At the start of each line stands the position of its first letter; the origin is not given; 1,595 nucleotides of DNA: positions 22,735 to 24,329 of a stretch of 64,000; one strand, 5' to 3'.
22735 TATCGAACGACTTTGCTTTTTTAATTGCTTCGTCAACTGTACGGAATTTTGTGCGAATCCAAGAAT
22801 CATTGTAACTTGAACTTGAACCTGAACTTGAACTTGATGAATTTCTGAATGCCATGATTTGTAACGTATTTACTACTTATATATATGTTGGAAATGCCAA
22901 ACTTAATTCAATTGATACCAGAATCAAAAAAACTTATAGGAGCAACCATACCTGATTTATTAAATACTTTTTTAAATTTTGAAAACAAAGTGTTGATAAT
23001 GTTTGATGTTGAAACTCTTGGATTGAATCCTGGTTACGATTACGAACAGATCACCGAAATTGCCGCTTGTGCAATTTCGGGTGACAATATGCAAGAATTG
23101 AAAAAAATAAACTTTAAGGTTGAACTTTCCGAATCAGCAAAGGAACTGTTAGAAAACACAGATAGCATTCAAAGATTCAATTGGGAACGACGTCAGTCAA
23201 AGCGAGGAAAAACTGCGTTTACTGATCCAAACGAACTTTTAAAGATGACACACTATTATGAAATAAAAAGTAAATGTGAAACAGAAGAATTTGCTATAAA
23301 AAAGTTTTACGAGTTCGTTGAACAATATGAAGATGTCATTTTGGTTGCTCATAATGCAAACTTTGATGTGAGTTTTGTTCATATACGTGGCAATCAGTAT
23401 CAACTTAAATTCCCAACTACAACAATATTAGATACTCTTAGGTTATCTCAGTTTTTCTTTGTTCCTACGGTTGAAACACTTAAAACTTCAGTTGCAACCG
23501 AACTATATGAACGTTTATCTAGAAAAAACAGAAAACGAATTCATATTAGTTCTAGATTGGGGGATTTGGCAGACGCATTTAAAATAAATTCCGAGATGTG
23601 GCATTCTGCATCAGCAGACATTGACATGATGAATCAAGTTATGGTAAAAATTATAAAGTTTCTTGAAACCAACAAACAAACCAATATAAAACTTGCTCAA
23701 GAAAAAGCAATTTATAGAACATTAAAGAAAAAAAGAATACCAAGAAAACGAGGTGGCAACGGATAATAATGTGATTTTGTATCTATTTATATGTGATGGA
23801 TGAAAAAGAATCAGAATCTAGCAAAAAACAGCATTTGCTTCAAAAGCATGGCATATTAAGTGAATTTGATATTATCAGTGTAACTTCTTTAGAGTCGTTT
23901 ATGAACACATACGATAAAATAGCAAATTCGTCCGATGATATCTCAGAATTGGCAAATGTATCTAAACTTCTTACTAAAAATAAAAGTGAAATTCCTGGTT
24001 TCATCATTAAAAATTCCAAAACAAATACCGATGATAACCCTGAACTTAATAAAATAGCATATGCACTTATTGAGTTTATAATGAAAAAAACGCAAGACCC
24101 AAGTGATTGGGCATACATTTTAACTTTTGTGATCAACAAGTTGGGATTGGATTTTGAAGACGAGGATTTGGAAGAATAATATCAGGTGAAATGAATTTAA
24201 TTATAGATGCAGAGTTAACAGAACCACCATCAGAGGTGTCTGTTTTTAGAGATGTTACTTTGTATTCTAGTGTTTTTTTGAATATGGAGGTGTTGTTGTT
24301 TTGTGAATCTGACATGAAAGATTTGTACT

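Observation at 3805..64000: Candidate new system: a cellulosome-like, plug-and-socket modular protein array in a probable phage genome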

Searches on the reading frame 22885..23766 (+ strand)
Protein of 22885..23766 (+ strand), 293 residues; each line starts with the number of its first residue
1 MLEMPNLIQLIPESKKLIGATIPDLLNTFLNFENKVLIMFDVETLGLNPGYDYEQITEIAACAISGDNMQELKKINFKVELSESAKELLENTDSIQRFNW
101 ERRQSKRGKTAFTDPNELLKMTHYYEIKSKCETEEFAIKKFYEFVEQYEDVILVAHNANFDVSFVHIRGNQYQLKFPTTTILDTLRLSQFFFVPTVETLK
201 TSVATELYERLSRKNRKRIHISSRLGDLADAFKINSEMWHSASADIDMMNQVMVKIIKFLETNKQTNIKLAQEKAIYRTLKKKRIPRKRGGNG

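Call 6: search_protein_families(library=pfam, proteins=[window:22885-23766:+], max_evalue=0.01)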
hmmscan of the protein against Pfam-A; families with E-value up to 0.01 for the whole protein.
window:22885-23766:+ (293 aa): 3 families
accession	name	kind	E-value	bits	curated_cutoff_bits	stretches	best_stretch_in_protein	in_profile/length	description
PF00929.31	RNase_T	-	2.5e-09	38.3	24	1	38-191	1-113/164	Exonuclease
PF13482.12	RNase_H_2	-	8.1e-05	23.1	22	0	124-186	33-94/165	RNase_H superfamily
PF16473.11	Rv2179c-like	-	0.00018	21.7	27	1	38-167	3-116/177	3'-5' exoribonuclease Rv2179c-like domain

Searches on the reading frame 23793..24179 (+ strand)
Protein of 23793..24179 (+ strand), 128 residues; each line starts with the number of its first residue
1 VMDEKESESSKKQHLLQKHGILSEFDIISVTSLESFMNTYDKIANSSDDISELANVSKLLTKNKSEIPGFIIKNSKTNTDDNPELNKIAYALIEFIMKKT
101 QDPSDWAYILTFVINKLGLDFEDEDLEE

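Call 8: search_protein_families(library=pfam, proteins=[window:23793-24179:+], max_evalue=0.01)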
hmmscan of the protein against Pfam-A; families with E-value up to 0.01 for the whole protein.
window:23793-24179:+ (128 aa): 1 family
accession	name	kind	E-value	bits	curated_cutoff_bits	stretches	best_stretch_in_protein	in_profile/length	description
PF03087.19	BPS1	-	0.00072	19.8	23.5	1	7-102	115-199/238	Protein BPS1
